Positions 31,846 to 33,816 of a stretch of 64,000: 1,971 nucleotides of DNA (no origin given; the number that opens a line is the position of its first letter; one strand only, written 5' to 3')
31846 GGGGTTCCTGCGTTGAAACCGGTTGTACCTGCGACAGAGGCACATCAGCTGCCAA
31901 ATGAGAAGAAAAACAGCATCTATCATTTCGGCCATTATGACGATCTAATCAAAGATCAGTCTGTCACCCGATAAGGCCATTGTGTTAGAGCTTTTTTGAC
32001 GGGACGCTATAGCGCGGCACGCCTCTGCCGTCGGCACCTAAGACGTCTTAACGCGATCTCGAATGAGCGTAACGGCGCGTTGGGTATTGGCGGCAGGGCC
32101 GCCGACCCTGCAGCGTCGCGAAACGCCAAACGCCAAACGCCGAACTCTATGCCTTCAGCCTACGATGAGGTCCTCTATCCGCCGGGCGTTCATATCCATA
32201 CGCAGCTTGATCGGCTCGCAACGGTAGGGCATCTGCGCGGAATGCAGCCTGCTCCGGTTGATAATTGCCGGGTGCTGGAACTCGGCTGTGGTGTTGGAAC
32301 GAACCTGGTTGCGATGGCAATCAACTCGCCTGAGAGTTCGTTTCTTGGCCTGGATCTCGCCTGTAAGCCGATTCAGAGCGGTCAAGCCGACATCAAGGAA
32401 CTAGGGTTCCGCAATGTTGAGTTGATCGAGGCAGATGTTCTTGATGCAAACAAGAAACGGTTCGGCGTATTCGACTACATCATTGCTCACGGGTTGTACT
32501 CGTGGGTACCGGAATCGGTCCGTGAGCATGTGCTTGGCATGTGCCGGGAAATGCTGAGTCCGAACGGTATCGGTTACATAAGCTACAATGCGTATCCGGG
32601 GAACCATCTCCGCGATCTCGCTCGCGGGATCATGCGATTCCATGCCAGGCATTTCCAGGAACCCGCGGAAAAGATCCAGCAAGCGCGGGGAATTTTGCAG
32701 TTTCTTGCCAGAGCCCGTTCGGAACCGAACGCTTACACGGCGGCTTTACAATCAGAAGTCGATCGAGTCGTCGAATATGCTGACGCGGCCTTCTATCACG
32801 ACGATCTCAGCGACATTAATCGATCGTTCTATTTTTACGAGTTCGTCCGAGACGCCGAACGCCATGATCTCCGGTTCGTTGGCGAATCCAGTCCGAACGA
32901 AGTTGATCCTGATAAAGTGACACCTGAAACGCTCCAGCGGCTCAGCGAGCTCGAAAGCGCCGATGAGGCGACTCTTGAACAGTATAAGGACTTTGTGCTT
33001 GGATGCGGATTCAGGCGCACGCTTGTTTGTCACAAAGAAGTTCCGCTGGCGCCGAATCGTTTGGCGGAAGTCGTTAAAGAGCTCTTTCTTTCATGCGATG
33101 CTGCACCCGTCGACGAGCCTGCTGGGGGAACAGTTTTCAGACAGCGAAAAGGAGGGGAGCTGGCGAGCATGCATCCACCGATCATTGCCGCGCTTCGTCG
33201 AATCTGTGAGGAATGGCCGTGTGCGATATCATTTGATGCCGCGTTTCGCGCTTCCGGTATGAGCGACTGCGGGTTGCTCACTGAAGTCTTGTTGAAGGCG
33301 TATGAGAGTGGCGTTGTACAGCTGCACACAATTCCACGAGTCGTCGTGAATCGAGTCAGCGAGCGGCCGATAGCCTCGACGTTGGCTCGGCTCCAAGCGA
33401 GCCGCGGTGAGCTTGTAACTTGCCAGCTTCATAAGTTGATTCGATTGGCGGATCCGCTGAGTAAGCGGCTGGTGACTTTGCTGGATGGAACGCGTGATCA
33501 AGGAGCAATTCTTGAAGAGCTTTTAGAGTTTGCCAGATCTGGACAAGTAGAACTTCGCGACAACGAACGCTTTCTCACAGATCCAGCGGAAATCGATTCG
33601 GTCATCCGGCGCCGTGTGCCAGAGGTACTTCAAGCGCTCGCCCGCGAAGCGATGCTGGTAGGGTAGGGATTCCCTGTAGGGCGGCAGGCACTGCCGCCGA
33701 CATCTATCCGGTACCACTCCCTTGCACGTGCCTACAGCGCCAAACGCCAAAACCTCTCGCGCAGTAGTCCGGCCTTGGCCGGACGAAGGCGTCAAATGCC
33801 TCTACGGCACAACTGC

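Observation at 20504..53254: Dispersed REP-like element: a perfect 27-mer at three loci plus variants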

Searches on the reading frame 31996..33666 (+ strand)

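Call 24: search_protein_families(library=pfam, proteins=[window:31996-33666:+], max_evalue=0.01)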
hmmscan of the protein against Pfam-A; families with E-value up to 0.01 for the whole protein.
window:31996-33666:+ (556 aa): 9 families
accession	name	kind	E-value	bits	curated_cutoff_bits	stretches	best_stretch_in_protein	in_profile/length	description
PF21782.3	PKMT_2nd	-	1.1e-19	71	27.8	1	456-552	1-97/98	PKMT, C-terminal winged helix domain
PF10119.14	MethyTransf_Reg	-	1.1e-14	55.4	25.5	1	265-346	4-84/84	Predicted methyltransferase regulatory domain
PF08242.18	Methyltransf_12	-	1e-12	49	30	1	94-192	1-97/98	Methyltransferase domain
PF13847.12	Methyltransf_31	-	2.8e-12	47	27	1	89-204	3-114/145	Methyltransferase domain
PF13649.12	Methyltransf_25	-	2.4e-11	44.6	27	1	93-191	1-97/97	Methyltransferase domain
PF02390.23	Methyltransf_4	-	1.3e-08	34.9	24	1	92-150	4-62/173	Putative methyltransferase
PF08241.18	Methyltransf_11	-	1e-06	29.7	21.2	1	94-194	1-94/95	Methyltransferase domain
PF13489.12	Methyltransf_23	-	7.3e-06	26.3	27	1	89-214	22-135/164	Methyltransferase domain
PF05175.20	MTS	-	4.2e-05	23.7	23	1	60-163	5-103/170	Methyltransferase small domain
